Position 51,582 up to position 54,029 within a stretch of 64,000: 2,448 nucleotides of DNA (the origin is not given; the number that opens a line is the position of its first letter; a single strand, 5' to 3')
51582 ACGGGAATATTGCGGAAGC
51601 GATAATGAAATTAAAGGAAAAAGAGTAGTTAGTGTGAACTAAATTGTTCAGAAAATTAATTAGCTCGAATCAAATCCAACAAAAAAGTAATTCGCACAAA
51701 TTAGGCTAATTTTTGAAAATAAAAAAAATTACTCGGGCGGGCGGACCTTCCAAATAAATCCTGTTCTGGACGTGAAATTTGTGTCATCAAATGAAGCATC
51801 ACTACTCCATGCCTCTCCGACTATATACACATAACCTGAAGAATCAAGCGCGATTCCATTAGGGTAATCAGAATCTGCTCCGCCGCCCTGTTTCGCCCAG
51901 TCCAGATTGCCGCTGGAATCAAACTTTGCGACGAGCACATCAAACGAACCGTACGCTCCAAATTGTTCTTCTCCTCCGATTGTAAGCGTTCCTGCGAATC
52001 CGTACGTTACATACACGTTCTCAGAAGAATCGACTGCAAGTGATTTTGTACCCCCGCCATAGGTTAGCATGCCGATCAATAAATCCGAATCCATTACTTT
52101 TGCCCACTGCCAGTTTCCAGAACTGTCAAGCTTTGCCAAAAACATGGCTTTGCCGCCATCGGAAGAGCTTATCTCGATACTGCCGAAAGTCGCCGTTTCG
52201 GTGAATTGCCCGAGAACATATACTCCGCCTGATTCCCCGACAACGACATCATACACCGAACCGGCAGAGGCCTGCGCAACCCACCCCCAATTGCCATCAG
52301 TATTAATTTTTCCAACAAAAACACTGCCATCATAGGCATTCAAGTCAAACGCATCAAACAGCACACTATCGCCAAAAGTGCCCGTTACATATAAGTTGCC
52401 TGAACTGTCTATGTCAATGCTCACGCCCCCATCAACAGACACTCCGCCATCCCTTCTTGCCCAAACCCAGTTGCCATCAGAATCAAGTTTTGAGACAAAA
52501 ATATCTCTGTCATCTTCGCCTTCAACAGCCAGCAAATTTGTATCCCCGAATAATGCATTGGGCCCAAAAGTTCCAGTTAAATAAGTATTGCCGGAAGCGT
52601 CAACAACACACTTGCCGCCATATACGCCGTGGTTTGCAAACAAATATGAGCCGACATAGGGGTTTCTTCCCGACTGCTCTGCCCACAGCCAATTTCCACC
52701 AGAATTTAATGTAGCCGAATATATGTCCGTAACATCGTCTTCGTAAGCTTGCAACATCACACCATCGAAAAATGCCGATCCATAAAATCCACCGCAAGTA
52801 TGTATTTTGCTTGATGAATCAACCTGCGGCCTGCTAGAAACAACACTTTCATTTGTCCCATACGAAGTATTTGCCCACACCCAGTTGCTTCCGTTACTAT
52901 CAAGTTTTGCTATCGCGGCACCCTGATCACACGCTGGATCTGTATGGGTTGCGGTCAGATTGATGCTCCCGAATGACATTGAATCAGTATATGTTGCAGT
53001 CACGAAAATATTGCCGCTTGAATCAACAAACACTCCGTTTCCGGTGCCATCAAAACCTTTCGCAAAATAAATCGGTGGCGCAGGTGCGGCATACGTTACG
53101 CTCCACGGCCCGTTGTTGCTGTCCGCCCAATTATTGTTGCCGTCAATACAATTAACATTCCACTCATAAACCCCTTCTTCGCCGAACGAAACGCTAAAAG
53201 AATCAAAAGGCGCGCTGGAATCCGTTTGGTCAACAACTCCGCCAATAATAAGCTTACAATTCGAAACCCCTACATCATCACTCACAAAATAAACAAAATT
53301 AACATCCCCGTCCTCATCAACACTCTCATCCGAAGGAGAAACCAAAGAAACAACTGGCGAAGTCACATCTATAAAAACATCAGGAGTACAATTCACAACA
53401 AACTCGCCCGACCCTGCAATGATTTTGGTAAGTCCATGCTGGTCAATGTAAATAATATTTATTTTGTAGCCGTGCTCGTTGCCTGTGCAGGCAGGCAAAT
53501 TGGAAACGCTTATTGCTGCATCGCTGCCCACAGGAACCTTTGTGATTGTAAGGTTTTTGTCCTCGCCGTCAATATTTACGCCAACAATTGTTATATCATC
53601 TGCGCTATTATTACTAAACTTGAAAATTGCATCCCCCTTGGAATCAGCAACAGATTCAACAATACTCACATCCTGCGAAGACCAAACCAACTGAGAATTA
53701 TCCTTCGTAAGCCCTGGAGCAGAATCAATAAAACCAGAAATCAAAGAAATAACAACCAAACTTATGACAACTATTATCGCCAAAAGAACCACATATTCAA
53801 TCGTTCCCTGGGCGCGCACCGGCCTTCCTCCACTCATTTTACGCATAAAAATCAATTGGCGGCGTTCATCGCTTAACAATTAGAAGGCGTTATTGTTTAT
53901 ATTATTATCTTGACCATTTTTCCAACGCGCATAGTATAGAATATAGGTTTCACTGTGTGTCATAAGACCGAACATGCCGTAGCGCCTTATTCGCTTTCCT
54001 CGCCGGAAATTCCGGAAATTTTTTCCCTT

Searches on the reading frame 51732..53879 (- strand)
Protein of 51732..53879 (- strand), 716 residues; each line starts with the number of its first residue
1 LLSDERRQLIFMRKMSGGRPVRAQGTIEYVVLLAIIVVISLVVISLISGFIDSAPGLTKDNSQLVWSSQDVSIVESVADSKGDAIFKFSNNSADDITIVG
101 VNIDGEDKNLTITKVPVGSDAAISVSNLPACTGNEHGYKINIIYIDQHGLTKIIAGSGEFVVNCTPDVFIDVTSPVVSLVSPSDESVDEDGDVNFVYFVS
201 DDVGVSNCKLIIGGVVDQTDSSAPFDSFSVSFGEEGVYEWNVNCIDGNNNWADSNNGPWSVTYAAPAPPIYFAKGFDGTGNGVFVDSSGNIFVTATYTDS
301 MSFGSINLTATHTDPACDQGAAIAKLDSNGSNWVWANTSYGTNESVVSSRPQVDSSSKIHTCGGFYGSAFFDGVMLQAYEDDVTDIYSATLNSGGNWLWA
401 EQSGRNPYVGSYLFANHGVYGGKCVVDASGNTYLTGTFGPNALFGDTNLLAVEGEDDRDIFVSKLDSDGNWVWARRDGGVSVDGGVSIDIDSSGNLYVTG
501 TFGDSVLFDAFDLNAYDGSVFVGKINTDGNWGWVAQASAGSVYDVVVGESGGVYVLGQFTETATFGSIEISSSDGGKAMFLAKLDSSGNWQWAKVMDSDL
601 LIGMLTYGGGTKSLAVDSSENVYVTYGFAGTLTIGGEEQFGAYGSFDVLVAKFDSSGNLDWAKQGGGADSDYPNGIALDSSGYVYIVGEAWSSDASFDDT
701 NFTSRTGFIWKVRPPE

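Call 87: search_protein_families(library=pfam, proteins=[window:51732-53879:-], max_evalue=0.01)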
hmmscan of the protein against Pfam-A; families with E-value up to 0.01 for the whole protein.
window:51732-53879:- (716 aa): 3 families
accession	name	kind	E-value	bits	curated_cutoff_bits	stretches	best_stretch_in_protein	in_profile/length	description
PF06739.17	SBBP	-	4.3e-14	52.6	20.5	1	661-693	2-35/38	Beta-propeller repeat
PF04021.17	Class_IIIsignal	-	0.0034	17.7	23.7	1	22-45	2-25/27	Class III signal peptide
PF17957.7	Big_7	-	0.0064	17.5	24.1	1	175-226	1-53/70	Bacterial Ig domain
